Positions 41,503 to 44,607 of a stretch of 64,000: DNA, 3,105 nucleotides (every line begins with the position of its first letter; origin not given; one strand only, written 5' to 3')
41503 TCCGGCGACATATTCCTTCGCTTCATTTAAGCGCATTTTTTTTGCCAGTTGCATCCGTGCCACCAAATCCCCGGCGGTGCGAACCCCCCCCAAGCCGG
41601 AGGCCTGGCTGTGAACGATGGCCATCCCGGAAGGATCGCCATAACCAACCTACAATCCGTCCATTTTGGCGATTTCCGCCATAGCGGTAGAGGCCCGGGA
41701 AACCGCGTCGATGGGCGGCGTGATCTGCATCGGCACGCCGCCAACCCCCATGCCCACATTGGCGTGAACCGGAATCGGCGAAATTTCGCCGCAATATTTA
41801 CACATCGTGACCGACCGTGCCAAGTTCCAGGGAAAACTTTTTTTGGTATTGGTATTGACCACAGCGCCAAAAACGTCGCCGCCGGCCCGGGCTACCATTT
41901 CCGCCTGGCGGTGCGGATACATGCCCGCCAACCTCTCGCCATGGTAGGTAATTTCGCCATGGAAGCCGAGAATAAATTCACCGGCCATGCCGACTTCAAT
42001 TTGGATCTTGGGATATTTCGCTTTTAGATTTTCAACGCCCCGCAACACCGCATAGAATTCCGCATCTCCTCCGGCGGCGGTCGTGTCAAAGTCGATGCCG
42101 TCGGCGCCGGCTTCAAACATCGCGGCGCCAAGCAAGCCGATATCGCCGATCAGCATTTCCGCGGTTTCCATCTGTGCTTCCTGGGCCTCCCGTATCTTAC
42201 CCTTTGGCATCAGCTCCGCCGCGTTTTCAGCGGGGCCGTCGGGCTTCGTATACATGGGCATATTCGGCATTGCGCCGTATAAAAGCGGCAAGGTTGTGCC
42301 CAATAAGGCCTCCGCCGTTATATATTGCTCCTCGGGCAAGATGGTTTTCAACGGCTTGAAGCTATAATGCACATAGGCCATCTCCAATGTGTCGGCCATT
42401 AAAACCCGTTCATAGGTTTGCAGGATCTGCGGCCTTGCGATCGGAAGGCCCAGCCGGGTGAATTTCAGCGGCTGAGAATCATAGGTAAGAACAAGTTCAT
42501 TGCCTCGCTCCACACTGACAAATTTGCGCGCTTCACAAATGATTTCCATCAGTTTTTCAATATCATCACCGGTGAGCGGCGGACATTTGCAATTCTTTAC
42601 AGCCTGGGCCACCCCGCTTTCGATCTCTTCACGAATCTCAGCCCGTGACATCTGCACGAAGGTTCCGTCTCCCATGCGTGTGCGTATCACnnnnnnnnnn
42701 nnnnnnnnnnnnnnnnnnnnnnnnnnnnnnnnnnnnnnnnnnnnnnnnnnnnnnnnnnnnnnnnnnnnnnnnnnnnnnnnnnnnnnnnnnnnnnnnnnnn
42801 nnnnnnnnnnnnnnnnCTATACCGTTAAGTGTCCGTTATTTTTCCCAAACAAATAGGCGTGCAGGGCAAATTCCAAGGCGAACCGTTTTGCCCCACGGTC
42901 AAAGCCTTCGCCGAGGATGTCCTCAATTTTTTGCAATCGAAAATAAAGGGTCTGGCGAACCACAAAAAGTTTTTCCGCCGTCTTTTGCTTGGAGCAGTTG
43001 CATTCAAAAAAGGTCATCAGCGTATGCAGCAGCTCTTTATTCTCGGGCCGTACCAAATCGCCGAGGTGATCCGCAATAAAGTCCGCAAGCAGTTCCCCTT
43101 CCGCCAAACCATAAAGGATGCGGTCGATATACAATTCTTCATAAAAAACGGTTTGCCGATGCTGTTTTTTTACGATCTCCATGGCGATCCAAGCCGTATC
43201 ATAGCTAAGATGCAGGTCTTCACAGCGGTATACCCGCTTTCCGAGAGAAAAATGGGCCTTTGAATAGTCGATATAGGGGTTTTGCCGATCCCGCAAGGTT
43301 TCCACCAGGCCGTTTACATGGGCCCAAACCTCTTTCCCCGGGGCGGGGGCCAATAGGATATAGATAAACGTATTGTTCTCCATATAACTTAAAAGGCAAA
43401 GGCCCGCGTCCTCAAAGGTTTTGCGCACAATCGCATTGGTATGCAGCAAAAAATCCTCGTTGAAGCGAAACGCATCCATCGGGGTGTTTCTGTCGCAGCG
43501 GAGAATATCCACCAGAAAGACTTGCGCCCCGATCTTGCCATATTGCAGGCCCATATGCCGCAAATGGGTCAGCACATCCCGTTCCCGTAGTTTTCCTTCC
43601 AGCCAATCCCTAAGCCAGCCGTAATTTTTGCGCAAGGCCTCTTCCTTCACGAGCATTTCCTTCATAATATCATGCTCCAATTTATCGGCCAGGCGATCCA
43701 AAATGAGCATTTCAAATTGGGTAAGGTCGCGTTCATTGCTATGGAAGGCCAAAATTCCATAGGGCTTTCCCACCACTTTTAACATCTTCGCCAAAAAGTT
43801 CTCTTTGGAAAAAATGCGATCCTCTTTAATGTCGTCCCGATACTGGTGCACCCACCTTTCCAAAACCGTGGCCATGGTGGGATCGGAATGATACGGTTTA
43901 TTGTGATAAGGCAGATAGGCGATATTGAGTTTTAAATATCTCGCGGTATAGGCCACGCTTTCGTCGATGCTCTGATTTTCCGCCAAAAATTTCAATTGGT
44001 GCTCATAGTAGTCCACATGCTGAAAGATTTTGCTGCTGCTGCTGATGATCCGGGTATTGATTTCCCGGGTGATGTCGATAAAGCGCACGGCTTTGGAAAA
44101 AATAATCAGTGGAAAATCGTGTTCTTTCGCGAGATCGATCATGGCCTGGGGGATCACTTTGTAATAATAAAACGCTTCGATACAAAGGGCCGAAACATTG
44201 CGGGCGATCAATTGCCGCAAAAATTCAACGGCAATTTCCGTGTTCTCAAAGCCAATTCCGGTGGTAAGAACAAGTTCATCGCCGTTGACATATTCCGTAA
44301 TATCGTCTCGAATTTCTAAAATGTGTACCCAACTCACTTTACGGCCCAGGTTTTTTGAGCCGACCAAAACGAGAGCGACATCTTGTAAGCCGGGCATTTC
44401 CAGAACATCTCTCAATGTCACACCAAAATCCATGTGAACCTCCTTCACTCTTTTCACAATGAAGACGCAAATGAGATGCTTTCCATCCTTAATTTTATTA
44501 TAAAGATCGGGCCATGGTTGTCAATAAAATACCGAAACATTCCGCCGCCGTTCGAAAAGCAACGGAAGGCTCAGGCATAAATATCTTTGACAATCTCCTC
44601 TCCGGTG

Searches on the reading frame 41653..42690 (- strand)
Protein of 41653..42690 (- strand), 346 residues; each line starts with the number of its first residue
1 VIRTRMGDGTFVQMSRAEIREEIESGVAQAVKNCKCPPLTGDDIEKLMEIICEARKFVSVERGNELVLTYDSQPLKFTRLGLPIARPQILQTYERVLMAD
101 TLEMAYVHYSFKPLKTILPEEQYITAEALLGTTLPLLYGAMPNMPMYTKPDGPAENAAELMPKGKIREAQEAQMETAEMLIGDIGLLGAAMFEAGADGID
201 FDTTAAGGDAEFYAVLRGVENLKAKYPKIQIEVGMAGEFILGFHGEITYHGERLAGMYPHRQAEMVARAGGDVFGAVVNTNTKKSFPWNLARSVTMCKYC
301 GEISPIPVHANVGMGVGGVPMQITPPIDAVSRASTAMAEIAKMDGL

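Call 74: find_homologous_proteins(query=window:41653-42690:-, max_evalue=1e-40)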
Query window:41653-42690:- (346 aa): 1637 proteins with E <= 1e-40 among 8000 candidates; the best 120 are listed.
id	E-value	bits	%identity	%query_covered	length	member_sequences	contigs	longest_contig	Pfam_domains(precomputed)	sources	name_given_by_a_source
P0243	5.1e-229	777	100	100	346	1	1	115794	PF09505.16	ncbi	-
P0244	8.7e-202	687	87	100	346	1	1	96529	PF09505.16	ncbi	-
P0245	1.4e-198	677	86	100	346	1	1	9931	PF09505.16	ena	-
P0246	8.4e-191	651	83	100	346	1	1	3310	PF09505.16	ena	-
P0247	8.3e-186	635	80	100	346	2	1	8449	PF09505.16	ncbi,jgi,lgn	-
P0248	1.1e-182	624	79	100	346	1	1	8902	PF09505.16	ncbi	-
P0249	2.2e-182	624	79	100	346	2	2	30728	PF09505.16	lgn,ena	-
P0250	9.4e-182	621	79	100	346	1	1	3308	PF09505.16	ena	-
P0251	1.9e-181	620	79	100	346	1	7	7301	PF09505.16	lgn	-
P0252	2.0e-181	620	79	100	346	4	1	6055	PF09505.16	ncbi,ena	-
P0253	2.1e-181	620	79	100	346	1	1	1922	PF09505.16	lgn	-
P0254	5.7e-180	616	78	99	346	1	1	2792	PF09505.16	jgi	jgi:dimethylamine---corrinoid protein Co-methyltransferase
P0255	1.3e-179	614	78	100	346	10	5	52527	PF09505.16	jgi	jgi:dimethylamine---corrinoid protein Co-methyltransferase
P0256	6.5e-179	612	78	100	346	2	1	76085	PF09505.16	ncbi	-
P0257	2.2e-177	607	79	100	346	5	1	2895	PF09505.16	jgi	-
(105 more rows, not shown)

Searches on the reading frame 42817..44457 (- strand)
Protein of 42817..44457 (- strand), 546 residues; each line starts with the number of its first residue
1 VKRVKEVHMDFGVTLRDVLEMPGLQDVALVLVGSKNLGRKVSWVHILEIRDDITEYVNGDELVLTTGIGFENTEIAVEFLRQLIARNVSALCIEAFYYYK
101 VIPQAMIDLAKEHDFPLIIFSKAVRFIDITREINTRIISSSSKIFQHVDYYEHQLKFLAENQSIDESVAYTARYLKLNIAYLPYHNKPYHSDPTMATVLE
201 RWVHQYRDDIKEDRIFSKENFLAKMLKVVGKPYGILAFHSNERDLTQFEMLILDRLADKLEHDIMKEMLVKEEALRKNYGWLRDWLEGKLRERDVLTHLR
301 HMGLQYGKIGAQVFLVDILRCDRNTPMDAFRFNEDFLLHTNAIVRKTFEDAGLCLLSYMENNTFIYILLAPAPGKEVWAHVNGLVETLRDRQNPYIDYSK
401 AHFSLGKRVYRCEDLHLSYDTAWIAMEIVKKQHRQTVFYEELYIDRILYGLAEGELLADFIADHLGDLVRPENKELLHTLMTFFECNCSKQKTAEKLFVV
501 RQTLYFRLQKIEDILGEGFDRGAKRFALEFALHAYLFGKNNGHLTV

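Call 9: search_protein_families(library=ncbifam, proteins=[window:42817-44457:-])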
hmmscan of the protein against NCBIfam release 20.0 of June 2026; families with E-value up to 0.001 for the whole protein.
window:42817-44457:- (546 aa): 4 families
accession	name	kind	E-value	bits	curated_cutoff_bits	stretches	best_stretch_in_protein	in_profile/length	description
NF045769.1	TransActPmfR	equivalog_domain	2.6e-14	52.7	800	2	13-137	6-128/470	transcciptional activator PmfR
NF008550.0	PRK11477.1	equivalog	2e-10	40.1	612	1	399-533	244-380/385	CdaR family transcriptional regulator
NF050824.1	TransRegRv1453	equivalog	3.6e-08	32.7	600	1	433-527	302-393/404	Rv1453 family transcriptional regulator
NF058503.1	SprTransRegAdeR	equivalog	8.7e-06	25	700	1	241-515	113-379/403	sporulation transcriptional activator AdeR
